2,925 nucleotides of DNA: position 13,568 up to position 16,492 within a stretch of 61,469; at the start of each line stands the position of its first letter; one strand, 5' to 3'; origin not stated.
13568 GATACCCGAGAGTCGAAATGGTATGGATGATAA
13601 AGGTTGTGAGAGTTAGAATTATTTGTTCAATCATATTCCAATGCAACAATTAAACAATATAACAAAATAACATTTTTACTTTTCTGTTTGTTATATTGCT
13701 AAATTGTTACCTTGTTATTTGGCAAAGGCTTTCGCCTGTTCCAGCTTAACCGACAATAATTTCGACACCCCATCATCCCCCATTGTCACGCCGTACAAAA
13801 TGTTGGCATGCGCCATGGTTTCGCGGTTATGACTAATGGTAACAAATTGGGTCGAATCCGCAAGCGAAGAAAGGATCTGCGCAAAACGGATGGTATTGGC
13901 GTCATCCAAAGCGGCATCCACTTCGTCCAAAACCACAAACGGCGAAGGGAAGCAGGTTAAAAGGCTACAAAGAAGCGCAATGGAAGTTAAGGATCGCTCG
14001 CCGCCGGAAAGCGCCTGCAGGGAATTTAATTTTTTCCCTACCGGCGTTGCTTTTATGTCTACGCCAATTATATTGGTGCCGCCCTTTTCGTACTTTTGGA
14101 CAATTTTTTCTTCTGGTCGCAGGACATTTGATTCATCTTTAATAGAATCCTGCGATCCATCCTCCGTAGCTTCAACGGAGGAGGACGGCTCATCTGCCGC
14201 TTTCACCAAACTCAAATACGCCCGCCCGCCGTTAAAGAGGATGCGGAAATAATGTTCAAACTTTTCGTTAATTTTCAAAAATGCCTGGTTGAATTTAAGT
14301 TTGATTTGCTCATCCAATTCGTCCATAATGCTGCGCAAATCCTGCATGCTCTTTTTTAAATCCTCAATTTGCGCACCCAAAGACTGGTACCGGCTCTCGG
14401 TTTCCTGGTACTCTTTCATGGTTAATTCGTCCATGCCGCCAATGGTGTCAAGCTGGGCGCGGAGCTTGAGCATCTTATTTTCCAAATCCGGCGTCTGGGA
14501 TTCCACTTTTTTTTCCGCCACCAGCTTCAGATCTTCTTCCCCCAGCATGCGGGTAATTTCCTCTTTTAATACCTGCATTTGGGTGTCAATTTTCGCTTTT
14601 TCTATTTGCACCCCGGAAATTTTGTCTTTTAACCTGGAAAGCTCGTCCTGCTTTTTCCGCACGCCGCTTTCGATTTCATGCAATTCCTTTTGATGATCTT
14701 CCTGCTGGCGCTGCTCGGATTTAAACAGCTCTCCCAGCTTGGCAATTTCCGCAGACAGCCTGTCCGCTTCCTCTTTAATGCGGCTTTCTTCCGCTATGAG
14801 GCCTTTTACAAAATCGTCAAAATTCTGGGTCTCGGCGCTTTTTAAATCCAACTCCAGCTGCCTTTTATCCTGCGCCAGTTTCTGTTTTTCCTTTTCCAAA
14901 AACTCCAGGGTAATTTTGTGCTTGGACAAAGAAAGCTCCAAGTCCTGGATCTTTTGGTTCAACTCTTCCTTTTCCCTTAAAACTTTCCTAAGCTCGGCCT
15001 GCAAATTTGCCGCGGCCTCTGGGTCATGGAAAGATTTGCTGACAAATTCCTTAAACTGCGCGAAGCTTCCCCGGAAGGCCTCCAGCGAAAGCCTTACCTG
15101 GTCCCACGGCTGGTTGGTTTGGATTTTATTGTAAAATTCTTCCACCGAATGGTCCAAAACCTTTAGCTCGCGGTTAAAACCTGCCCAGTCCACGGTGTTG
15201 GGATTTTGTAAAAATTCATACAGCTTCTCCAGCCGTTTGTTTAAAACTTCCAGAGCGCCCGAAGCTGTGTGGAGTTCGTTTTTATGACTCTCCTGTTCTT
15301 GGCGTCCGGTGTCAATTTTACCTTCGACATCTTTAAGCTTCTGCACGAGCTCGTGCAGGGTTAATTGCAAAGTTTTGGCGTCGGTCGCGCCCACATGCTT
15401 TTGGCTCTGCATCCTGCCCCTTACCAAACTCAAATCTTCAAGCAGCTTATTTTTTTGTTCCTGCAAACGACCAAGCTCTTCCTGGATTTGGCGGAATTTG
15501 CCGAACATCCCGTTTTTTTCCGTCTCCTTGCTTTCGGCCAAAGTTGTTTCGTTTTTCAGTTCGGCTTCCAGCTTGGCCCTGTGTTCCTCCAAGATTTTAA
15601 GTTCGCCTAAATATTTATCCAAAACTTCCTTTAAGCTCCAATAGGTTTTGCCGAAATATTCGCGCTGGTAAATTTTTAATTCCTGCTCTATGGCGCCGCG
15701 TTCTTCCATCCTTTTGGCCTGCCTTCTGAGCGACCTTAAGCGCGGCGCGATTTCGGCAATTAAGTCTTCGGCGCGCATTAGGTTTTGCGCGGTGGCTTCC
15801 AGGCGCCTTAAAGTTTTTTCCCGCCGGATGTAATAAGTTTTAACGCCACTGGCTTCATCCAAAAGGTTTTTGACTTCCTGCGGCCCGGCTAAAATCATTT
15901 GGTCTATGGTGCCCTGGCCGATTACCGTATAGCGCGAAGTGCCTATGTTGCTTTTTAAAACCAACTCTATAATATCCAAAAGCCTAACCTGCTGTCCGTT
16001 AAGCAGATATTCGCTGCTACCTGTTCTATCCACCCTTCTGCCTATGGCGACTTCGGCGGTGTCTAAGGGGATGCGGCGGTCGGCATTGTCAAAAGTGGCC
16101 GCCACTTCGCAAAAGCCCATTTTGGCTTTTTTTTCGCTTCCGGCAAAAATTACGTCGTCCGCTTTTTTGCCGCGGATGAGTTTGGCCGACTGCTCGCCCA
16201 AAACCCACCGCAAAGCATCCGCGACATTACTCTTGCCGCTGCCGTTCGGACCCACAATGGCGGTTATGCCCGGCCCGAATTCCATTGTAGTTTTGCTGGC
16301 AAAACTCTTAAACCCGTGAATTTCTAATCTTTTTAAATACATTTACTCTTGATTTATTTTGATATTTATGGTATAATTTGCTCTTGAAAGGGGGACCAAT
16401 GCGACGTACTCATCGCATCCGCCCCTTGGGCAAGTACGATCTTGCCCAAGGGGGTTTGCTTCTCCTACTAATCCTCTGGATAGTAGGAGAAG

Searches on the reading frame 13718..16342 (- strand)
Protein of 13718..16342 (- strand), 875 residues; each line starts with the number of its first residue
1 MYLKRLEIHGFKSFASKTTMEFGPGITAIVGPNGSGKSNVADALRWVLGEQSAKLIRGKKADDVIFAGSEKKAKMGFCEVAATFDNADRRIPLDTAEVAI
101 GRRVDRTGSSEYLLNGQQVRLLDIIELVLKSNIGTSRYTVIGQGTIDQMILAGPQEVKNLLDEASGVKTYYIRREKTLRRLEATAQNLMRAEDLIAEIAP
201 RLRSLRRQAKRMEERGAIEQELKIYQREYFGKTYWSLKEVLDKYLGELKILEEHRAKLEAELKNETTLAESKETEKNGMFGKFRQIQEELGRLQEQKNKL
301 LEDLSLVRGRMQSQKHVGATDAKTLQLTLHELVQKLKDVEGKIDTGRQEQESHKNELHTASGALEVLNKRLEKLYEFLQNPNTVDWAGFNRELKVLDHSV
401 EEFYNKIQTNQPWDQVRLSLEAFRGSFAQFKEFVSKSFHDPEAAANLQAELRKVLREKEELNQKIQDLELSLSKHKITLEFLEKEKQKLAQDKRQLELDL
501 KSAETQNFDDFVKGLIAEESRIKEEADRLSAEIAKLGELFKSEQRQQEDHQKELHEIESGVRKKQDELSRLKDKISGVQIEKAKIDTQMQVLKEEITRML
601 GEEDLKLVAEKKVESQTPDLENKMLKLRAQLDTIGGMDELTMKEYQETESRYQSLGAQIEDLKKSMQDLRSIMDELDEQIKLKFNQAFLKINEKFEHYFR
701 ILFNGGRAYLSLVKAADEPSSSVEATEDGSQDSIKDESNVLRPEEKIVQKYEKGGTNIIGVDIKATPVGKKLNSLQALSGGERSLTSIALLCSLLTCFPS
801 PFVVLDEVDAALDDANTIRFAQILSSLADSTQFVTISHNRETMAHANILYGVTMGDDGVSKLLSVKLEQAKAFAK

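Call 8: search_protein_families(library=pfam, max_evalue=0.00001, proteins=[window:13718-16342:-])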
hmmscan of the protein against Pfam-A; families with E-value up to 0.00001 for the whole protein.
seq(875 aa): 5 families
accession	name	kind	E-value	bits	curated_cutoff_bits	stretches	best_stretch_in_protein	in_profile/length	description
PF02463.25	SMC_N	-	7.8e-68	228.6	40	1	2-860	1-219/220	RecF/RecN/SMC N terminal domain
PF13476.12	AAA_23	-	5.8e-15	56.9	27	1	5-297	1-193/201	AAA domain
PF13304.12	AAA_21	-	4.4e-12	47.1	27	1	26-53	1-26/304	AAA domain, putative AbiEii toxin, Type IV TA system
PF13175.12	AAA_15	-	2e-11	44.6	32.1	1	1-351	1-280/374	AAA ATPase domain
PF13555.12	AAA_29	-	2.7e-06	27.5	27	1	3-49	1-47/61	P-loop containing region of AAA domain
